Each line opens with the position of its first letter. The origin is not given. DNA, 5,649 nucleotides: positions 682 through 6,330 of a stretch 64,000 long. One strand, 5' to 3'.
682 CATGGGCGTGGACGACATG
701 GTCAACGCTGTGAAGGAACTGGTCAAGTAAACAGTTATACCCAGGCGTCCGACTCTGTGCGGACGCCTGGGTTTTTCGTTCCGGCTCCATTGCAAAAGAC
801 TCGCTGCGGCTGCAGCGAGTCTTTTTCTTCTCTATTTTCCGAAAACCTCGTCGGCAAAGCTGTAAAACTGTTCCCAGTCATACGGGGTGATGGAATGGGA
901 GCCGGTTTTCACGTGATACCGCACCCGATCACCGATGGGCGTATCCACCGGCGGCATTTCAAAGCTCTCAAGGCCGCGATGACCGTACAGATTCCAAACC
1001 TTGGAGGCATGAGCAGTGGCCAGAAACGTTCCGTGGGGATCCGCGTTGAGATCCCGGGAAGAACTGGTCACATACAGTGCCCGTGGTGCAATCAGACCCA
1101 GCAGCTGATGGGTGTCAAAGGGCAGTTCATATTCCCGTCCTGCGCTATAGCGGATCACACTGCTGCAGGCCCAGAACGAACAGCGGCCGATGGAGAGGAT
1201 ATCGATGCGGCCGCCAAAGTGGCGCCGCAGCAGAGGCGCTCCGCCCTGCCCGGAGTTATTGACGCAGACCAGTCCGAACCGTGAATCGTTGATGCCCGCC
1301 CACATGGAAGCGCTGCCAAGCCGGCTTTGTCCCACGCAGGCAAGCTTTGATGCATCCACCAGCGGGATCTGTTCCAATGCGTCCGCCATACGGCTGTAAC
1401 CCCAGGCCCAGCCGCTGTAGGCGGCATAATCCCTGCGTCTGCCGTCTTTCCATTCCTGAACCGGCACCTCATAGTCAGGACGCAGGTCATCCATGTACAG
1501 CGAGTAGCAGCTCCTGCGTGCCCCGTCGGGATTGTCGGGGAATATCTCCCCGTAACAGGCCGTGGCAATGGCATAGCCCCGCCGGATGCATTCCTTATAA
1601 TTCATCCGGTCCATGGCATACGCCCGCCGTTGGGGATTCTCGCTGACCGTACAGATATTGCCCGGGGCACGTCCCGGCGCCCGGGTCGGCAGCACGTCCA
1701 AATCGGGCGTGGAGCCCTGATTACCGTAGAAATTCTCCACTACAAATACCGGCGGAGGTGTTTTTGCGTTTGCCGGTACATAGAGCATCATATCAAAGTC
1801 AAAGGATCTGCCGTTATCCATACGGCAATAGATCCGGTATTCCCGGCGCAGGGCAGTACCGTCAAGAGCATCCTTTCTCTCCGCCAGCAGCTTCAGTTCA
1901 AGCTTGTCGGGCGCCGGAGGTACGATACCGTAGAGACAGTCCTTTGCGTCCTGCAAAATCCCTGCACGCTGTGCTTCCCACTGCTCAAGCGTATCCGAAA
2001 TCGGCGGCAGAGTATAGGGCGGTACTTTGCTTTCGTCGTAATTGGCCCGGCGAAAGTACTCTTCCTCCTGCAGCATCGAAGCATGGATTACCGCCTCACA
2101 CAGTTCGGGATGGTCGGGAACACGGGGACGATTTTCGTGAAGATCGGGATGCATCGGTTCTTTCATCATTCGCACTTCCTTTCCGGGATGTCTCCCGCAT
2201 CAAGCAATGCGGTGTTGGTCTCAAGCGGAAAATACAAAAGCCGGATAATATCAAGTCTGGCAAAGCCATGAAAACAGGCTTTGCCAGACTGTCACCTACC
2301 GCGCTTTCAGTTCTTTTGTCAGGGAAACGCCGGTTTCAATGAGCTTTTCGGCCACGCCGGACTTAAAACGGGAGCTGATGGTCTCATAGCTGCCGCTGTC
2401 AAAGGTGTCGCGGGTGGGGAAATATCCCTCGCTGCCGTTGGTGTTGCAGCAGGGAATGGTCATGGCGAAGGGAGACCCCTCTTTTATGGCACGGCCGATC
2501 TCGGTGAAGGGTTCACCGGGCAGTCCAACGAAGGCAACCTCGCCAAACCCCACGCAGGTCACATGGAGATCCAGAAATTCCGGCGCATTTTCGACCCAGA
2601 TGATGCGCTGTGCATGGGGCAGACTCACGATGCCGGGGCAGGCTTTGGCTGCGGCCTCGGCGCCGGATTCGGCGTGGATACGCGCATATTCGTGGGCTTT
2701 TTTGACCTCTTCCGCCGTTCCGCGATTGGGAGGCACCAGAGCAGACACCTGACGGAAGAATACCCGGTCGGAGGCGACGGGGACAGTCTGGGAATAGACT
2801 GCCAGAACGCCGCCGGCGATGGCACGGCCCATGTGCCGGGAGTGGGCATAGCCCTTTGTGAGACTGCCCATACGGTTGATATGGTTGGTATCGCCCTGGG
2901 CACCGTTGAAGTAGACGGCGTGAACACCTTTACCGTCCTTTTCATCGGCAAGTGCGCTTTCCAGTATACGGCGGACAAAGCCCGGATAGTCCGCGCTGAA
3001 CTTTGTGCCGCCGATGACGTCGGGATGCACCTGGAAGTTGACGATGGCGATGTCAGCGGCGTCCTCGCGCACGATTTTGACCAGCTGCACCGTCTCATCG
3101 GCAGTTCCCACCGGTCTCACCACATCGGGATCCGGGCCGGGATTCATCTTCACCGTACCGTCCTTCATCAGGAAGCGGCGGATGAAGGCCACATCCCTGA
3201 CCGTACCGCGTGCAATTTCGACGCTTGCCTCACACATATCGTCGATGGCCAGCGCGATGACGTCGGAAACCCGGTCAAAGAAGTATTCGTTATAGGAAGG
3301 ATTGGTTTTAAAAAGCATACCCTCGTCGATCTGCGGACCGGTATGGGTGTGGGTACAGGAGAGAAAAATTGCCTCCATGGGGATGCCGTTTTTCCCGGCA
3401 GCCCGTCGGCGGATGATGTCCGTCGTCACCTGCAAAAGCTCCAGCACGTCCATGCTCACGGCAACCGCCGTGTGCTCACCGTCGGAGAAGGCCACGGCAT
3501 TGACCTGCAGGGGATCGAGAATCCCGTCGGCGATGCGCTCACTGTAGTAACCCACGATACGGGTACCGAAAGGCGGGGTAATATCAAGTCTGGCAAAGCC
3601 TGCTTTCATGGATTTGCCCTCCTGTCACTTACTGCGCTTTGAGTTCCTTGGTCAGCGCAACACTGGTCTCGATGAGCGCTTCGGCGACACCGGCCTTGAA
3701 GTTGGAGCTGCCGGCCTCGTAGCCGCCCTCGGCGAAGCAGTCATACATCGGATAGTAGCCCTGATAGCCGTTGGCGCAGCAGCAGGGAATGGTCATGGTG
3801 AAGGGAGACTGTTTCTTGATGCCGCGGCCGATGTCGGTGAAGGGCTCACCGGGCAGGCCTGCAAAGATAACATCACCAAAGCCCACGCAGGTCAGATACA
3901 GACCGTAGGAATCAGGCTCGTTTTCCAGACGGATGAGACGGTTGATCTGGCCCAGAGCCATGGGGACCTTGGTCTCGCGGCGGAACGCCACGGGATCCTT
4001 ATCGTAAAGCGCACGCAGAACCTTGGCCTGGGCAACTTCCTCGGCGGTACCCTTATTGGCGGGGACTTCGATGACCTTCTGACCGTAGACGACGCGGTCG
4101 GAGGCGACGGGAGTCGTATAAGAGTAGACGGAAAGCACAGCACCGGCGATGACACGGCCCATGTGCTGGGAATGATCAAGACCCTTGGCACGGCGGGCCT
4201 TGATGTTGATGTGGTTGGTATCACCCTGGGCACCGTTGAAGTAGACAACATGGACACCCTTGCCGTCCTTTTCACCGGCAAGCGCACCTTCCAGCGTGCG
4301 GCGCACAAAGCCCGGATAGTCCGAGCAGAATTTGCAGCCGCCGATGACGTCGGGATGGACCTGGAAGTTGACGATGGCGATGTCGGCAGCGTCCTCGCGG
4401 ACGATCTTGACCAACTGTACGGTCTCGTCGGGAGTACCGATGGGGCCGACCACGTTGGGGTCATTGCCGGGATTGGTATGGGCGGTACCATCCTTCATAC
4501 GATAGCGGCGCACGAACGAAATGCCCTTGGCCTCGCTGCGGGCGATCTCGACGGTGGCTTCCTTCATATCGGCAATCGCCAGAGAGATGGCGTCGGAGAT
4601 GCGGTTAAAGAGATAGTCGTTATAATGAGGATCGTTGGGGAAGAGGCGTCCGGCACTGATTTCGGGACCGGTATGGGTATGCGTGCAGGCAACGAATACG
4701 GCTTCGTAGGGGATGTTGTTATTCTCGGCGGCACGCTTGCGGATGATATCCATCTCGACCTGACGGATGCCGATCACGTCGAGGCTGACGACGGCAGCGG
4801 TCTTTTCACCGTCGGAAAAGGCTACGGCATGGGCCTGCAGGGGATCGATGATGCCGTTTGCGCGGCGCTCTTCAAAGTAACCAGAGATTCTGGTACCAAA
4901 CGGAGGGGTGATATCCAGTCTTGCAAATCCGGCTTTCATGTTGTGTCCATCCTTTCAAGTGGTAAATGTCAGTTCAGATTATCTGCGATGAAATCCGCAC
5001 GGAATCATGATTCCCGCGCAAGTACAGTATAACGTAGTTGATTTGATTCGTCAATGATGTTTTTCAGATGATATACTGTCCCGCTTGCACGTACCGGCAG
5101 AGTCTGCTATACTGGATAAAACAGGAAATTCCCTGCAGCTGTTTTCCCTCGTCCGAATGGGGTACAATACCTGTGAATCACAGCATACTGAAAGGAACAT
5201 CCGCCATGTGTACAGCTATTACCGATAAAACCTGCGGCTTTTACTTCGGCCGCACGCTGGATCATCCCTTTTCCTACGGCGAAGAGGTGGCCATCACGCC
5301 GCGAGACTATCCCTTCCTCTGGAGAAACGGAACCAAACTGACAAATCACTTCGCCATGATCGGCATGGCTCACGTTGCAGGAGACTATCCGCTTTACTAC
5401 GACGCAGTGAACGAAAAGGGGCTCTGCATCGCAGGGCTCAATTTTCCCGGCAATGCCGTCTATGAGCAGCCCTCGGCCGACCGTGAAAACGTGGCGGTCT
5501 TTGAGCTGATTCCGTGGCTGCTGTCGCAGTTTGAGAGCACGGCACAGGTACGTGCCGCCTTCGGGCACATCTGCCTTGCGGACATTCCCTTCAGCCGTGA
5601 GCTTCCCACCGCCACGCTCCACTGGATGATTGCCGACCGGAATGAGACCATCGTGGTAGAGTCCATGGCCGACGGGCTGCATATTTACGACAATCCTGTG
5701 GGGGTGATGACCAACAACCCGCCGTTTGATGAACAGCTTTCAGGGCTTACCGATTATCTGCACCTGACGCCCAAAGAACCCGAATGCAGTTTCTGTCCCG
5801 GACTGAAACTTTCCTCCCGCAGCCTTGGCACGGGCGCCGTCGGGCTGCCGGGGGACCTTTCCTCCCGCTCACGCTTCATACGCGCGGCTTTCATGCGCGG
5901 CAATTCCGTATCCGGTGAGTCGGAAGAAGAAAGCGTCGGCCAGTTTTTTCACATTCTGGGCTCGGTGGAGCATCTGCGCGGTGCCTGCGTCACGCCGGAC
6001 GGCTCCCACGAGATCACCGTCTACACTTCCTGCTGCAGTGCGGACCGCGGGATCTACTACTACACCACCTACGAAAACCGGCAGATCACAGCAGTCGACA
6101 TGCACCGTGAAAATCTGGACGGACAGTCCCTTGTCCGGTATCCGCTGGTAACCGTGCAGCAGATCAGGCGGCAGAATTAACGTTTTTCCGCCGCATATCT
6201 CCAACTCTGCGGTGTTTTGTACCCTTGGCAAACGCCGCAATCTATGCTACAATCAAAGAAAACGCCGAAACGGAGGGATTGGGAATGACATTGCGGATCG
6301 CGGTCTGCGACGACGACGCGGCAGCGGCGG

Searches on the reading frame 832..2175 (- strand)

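Call 69: search_protein_families(library=pfam, proteins=[window:832-2175:-], max_evalue=0.00001)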
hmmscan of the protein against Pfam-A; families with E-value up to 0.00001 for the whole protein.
window:832-2175:- (447 aa): 1 family
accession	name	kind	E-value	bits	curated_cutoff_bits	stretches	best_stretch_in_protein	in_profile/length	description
PF22244.2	GCE_fung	-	1.4e-24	87.7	27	1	247-398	74-231/231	Glucuronyl esterase, fungi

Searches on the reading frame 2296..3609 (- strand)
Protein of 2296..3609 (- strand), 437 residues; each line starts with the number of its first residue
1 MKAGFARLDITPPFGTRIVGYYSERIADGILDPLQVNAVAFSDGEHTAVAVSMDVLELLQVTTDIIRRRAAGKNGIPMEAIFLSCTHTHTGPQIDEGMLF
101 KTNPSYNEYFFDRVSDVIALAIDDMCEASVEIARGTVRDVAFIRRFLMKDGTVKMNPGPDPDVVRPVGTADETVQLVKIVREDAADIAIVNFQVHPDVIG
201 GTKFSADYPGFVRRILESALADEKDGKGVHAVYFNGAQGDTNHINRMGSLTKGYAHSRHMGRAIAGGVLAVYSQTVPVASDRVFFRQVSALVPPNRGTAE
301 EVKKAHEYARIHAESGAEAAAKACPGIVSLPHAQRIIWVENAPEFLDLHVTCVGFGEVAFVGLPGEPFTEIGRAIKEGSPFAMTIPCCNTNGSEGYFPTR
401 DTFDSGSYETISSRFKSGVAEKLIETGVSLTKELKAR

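Call 69: search_protein_families(library=pfam, proteins=[window:2296-3609:-], max_evalue=0.00001)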
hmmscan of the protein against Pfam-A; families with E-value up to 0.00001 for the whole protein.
window:2296-3609:- (437 aa): 1 family
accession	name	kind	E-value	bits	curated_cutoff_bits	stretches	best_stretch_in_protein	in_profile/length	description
PF04734.18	Ceramidase_alk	-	9.1e-07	28.3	32.1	1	3-241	3-254/509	Neutral/alkaline non-lysosomal ceramidase, N-terminal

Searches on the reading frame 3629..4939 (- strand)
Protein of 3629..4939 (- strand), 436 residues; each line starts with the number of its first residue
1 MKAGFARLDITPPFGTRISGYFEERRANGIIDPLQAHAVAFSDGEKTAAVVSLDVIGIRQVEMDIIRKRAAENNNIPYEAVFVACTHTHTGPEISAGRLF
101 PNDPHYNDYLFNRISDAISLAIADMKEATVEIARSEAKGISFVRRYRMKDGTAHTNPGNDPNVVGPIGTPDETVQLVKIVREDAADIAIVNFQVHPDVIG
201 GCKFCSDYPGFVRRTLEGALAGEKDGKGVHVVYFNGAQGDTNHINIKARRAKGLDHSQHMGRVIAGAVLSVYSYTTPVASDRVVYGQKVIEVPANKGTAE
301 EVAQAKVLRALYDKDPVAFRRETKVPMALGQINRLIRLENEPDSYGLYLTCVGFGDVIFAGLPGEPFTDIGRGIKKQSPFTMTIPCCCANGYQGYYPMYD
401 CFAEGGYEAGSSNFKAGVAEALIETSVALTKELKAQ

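Call 69: search_protein_families(library=pfam, proteins=[window:3629-4939:-], max_evalue=0.00001)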
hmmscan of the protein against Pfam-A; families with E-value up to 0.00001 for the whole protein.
window:3629-4939:- (436 aa): 1 family
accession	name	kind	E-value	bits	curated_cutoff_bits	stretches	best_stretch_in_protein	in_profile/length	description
PF04734.18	Ceramidase_alk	-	1.1e-06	28.1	32.1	1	3-198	3-206/509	Neutral/alkaline non-lysosomal ceramidase, N-terminal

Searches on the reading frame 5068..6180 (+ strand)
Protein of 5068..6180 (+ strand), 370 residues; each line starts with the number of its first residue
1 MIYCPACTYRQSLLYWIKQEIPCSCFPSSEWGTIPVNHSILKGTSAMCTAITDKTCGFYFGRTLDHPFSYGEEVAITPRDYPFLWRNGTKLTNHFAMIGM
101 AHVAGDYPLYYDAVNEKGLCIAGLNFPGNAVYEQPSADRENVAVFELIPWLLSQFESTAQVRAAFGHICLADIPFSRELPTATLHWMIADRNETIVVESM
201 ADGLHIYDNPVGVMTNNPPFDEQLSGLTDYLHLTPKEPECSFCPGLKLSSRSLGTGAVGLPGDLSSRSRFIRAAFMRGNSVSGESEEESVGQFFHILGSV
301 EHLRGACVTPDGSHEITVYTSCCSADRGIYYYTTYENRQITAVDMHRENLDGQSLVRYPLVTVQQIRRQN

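Call 69: search_protein_families(library=pfam, proteins=[window:5068-6180:+], max_evalue=0.00001)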
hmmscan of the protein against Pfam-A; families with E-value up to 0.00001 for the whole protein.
window:5068-6180:+ (370 aa): 1 family
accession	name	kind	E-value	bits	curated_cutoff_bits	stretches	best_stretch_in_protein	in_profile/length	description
PF02275.23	CBAH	-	3.4e-92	309.9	20.4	1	48-357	1-315/316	Linear amide C-N hydrolases, choloylglycine hydrolase family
